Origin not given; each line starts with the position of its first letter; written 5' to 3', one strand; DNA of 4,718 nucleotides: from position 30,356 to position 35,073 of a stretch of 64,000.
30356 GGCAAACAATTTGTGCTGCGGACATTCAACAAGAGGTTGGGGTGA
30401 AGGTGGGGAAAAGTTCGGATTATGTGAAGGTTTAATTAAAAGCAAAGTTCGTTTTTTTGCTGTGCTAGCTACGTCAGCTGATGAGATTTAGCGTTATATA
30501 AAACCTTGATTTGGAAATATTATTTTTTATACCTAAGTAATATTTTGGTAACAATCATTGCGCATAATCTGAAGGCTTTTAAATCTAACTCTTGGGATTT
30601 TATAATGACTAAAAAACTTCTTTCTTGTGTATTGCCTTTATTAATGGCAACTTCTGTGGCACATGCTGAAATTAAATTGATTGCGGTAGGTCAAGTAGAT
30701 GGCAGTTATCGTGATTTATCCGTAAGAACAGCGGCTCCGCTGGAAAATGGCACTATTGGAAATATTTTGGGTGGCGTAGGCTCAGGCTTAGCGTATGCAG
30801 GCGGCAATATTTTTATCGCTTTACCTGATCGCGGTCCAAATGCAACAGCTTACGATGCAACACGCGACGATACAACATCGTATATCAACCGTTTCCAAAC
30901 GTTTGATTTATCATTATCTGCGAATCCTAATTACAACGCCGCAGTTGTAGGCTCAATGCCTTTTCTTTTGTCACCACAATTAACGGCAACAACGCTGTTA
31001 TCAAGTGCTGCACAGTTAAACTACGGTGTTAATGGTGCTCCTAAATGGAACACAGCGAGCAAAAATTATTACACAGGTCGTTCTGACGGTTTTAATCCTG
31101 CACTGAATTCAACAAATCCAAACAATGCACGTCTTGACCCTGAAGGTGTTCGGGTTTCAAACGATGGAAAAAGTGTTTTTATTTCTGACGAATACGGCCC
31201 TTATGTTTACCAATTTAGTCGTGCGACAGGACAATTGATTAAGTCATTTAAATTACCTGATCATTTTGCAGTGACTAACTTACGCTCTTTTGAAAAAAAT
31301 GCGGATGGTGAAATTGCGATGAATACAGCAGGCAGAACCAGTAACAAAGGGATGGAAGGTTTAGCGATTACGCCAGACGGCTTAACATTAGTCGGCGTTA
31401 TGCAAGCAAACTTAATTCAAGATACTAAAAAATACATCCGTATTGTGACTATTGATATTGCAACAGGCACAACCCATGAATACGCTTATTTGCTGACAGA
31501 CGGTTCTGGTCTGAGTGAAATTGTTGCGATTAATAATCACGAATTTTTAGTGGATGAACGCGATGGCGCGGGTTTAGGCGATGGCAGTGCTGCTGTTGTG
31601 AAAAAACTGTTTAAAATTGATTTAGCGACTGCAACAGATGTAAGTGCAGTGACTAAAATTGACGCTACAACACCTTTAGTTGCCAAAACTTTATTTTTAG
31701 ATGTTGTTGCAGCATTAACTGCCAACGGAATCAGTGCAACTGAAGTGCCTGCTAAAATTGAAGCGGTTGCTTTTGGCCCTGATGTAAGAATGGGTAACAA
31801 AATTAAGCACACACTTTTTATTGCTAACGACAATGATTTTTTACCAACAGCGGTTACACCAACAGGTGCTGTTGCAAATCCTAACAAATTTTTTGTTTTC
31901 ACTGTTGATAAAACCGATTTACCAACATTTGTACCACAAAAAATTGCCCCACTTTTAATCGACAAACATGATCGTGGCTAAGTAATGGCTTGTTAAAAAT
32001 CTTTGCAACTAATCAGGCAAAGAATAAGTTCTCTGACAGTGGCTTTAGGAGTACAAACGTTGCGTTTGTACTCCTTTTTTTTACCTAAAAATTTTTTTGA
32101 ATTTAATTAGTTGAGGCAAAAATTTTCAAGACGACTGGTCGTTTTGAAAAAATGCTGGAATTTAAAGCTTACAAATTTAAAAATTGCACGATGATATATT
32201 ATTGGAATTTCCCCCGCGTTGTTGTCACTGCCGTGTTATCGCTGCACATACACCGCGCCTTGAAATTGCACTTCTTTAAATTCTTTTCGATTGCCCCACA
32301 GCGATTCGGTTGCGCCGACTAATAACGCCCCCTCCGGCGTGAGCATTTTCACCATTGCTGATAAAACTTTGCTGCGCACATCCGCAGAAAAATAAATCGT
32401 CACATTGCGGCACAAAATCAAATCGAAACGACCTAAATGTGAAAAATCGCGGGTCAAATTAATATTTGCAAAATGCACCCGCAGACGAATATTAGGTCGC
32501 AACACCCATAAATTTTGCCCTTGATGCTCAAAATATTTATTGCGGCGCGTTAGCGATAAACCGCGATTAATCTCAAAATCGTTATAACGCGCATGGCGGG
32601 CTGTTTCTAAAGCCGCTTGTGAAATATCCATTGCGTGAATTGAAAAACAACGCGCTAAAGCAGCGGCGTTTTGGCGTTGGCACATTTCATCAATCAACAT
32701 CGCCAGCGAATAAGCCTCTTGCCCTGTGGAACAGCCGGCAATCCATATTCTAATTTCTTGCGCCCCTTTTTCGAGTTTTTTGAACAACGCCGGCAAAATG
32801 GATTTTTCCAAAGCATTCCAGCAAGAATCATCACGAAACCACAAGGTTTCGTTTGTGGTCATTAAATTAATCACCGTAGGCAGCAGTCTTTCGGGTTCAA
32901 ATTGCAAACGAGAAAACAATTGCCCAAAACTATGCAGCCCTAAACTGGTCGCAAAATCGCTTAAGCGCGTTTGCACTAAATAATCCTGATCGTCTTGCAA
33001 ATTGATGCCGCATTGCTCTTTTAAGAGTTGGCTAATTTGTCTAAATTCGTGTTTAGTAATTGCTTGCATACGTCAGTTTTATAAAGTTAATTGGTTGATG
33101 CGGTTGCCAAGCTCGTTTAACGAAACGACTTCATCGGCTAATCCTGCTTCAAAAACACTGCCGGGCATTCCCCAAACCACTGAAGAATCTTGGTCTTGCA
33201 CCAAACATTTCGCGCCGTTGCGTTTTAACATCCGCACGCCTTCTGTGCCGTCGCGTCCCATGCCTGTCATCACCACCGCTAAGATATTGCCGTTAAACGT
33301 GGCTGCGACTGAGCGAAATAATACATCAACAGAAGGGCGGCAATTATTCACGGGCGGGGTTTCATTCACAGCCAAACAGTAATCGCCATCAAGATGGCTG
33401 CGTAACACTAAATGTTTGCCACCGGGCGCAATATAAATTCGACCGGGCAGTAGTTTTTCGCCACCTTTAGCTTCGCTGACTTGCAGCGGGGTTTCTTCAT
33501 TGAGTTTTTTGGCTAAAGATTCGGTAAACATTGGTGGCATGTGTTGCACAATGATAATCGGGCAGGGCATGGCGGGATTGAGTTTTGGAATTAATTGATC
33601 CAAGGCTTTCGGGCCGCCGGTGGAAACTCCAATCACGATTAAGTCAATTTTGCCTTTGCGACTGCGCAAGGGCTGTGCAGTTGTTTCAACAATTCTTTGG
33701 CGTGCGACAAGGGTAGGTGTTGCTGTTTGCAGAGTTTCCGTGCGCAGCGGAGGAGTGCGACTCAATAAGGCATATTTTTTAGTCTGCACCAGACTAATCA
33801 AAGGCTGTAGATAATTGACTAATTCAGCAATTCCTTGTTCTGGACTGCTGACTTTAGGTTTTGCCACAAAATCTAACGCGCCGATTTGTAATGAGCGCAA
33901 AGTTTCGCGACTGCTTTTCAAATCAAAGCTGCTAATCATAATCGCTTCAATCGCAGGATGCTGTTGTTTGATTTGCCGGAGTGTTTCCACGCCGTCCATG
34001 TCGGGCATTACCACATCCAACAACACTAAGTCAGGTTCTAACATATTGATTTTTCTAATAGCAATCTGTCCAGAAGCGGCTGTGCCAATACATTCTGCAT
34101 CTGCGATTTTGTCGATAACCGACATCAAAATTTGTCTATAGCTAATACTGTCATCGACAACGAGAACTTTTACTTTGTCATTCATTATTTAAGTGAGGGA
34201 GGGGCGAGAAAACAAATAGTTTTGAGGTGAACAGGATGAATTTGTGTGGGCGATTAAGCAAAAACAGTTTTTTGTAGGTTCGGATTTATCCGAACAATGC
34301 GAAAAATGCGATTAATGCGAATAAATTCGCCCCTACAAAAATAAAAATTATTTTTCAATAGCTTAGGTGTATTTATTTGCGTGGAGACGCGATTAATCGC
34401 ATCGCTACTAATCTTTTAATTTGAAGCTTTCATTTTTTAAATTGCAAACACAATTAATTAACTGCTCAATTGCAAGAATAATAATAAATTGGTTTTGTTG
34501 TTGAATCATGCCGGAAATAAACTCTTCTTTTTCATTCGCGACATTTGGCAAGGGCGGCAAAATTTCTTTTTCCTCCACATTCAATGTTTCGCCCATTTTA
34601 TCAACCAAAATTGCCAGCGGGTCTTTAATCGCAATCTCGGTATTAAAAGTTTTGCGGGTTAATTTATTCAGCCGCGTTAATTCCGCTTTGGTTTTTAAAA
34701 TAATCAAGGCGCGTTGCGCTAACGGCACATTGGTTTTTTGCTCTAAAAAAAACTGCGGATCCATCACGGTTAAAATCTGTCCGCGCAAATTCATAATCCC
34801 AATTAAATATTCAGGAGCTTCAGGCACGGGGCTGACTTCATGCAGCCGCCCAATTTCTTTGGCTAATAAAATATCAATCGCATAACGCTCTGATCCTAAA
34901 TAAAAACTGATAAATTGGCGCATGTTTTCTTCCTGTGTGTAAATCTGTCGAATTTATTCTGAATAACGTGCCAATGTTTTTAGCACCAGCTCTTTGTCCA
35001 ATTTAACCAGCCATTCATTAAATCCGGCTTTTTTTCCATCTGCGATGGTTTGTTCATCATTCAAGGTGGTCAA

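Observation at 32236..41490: Wsp-like alternative chemosensory operon with a hemerythrin-MCP input and a GGDEF output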

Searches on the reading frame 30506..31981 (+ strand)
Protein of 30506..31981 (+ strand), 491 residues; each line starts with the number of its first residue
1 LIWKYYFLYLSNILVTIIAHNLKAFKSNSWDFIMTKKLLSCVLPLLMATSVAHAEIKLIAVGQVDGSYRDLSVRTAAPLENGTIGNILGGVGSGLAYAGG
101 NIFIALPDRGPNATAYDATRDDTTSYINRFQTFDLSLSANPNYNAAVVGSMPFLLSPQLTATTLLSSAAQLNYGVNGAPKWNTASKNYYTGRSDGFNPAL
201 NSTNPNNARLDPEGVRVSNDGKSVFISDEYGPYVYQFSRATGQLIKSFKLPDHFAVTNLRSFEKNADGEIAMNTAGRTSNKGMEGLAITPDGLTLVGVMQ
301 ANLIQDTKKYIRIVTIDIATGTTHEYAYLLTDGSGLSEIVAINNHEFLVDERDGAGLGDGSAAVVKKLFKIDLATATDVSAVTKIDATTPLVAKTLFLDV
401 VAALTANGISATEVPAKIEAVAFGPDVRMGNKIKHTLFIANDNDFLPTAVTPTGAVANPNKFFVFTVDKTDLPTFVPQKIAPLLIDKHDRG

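Call 58: search_protein_families(library=pfam, proteins=[window:30506-31981:+], max_evalue=0.0001)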
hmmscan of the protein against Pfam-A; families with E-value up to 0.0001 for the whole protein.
window:30506-31981:+ (491 aa): 1 family
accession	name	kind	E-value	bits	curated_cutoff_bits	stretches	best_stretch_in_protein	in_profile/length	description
PF13449.12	Phytase-like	-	4.7e-55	187.9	27.6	1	88-445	3-284/284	Esterase-like activity of phytase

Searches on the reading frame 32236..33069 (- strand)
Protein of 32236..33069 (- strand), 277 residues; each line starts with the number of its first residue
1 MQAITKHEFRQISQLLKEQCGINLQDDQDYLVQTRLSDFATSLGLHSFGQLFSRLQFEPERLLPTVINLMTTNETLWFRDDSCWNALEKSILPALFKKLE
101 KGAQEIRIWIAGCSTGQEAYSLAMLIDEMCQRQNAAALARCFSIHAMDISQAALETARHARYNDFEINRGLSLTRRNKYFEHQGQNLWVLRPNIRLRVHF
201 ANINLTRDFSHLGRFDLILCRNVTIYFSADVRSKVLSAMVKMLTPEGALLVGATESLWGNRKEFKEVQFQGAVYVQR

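Call 3: search_protein_families(library=pfam, proteins=[window:32236-33069:-], max_evalue=0.01)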
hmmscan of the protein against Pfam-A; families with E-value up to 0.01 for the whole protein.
window:32236-33069:- (277 aa): 6 families
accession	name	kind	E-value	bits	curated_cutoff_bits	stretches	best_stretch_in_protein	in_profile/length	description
PF01739.24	CheR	-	2.4e-52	177.6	27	1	73-269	1-191/195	CheR methyltransferase, SAM binding domain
PF03705.20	CheR_N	-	2e-10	40.7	27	1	8-56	2-50/53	CheR methyltransferase, all-alpha domain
PF08242.18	Methyltransf_12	-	4.8e-07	30.9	30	1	126-249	18-98/98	Methyltransferase domain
PF13649.12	Methyltransf_25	-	7.7e-06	27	27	0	196-247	46-97/97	Methyltransferase domain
PF08241.18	Methyltransf_11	-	8.2e-05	23.6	21.2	0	136-250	12-94/95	Methyltransferase domain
PF13847.12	Methyltransf_31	-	0.00023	21.3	27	0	211-254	71-112/145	Methyltransferase domain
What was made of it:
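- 32236..33069 (-): CheR methyltransferase (277 aa), prototypal, with no TPR extension. Pfam CheR_N and CheR only (call 3).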

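Call 18: search_protein_families(library=ncbifam, proteins=[window:32236-33069:-], max_evalue=0.001)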
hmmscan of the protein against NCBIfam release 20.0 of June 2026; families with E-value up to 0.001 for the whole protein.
window:32236-33069:- (277 aa): 2 families
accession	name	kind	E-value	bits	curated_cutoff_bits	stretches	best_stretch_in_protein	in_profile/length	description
NF007902.0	PRK10611.1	equivalog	1.2e-36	126.4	435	1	3-265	21-274/287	protein-glutamate O-methyltransferase CheR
NF041650.1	nod_mtase_NodS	equivalog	0.00059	19.6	300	0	207-255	94-143/190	nodulation methyltransferase NodS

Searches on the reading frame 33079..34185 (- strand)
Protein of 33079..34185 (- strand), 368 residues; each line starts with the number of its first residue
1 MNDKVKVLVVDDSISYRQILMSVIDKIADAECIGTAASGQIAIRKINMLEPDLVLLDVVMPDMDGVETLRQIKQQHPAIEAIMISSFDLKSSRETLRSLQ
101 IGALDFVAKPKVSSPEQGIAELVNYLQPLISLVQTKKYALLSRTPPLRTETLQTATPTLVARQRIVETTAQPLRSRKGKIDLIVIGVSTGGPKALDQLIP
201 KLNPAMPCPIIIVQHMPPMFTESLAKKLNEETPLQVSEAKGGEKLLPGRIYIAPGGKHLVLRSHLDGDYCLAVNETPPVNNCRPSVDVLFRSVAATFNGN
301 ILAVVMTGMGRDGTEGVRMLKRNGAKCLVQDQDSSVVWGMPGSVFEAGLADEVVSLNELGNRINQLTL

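Call 3: search_protein_families(library=pfam, proteins=[window:33079-34185:-], max_evalue=0.01)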
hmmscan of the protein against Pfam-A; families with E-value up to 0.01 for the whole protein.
window:33079-34185:- (368 aa): 2 families
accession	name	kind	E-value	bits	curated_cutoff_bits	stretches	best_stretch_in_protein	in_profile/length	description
PF01339.22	CheB_methylest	-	1.5e-65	220.6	24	1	183-363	1-174/174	CheB methylesterase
PF00072.30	Response_reg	-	1.1e-21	77.5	30.2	1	7-110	1-100/111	Response regulator receiver domain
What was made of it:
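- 33079..34185 (-): CheB methylesterase (368 aa) with REC (D57) and the catalytic Ser/His/Asp motifs VSTGG, QHMPP and GMGRDG. Pfam (call 3).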

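Call 18: search_protein_families(library=ncbifam, proteins=[window:33079-34185:-], max_evalue=0.001)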
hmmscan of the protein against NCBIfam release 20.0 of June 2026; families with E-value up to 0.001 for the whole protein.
window:33079-34185:- (368 aa): 89 families (the best 25 are shown)
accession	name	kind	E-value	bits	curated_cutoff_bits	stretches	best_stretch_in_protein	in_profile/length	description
NF001965.0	PRK00742.1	subfamily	2.2e-112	375.8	293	1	3-365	2-351/357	chemotaxis-specific protein-glutamate methyltransferase CheB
NF009206.0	PRK12555.1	subfamily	5.6e-93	311.6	342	1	5-366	1-335/340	chemotaxis-specific protein-glutamate methyltransferase CheB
TIGR02875.1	spore_0_A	equivalog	1.2e-16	60.8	200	1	3-110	1-108/262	sporulation transcription factor Spo0A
NF041367.1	CheY_Halo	equivalog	5.7e-16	58.9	200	1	7-110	1-100/114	chemotaxis protein CheY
NF007689.0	PRK10365.1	equivalog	9.8e-16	57.6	760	1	2-110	3-107/441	sigma-54-dependent response regulator transcription factor ZraR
NF007935.0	PRK10651.1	equivalog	1e-15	57.5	250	1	2-109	4-109/216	two-component system response regulator NarL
NF007135.0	PRK09581.1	equivalog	1.5e-15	57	474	1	6-110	4-106/457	PleD family two-component system response regulator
TIGR01818.1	ntrC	equivalog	5.7e-15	55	558.6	1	7-110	1-100/463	nitrogen regulation protein NR(I)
NF008469.0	PRK11361.1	equivalog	3.3e-14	52.4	714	1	3-110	3-106/461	acetoacetate metabolism transcriptional regulator AtoC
NF045944.1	ResRegRpaBCyano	equivalog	4.6e-14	52.4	330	1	8-111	1-99/229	response regulator transcription factor RpaB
NF052445.1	RespRegMctR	equivalog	6.2e-14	51.9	300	1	5-109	2-104/205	two-component system response regulator MctR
NF007969.0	PRK10693.1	equivalog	5.1e-13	48.7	329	1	6-111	9-110/337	two-component system response regulator RssB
NF011896.0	PRK15369.1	equivalog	8.5e-13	48.4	242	1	4-110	3-107/211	two component system response regulator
NF040534.1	resp_reg_YycF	equivalog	1.5e-12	47.2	340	1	6-111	2-102/231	response regulator YycF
NF008176.1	PRK10923.1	equivalog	1.9e-12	46.6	620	1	5-111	4-106/469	nitrogen regulation protein NR(I)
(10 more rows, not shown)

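Call 77: search_solved_structures(query=window:33079-34185:-, max_evalue=1e-20, show_alignments=1)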
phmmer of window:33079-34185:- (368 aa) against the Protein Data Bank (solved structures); distinct sequences matched with E-value up to 1e-20: 5.
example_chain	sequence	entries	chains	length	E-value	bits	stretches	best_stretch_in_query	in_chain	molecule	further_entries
6ymz_A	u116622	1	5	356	2.9e-67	230.6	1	3-363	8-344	Protein-glutamate methylesterase/protein-glutamine glutaminase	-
1a2o_A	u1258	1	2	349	3.3e-64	220.6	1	3-361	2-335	CHEB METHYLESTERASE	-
7esg_A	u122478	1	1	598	1.9e-47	165.4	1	1-362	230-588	Glutathione S-transferase,Protein-glutamate methylesterase/protein-glutamine glutaminase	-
3sft_A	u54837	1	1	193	2.5e-45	158.5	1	182-363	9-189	Chemotaxis response regulator protein-glutamate methylesterase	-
1chd_A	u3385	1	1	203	2.8e-42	148.5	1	181-361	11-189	CHEB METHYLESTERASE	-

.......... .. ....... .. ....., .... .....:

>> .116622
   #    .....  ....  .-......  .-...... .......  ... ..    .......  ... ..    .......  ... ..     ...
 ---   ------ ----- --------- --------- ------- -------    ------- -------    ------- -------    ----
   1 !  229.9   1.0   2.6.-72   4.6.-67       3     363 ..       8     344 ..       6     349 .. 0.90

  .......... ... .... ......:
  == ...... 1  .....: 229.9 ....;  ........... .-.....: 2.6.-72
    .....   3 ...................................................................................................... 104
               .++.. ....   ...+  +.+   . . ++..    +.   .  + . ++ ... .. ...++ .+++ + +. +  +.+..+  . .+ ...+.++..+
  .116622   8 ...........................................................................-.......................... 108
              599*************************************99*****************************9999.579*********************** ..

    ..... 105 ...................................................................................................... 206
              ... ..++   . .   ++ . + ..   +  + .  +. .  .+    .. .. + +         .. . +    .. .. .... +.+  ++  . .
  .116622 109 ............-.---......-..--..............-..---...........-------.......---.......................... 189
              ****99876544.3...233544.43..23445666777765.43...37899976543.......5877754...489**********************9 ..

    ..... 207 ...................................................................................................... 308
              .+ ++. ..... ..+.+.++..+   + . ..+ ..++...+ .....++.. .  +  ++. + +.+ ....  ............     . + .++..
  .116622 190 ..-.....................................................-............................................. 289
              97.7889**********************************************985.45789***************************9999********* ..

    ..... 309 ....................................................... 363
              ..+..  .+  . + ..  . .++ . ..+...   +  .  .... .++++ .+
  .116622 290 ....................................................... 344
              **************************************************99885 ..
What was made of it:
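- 33079..34185 (-): Alignment to 6YMZ and 1A2O (call 77).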

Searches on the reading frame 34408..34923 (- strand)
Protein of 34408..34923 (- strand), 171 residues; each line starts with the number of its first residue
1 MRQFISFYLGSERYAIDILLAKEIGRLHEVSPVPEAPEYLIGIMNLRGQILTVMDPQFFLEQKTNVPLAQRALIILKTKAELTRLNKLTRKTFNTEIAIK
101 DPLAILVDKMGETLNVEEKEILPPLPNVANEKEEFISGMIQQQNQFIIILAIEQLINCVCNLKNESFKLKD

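Call 3: search_protein_families(library=pfam, proteins=[window:34408-34923:-], max_evalue=0.01)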
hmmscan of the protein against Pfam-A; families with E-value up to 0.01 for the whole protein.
window:34408-34923:- (171 aa): 1 family
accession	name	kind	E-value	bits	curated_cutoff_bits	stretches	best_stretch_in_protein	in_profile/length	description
PF01584.24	CheW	-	1.4e-25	90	23.5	1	3-157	1-135/138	CheW-like domain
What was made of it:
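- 34408..34923 (-): CheW coupling protein (171 aa). Pfam CheW 1.4e-25 (call 3).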

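Call 18: search_protein_families(library=ncbifam, proteins=[window:34408-34923:-], max_evalue=0.001)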
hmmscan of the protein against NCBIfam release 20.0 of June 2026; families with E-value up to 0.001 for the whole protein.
window:34408-34923:- (171 aa): 1 family
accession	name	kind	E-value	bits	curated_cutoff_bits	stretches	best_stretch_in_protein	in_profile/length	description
NF007903.0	PRK10612.1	equivalog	1.9e-12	47.3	260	1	3-63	18-78/167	chemotaxis protein CheW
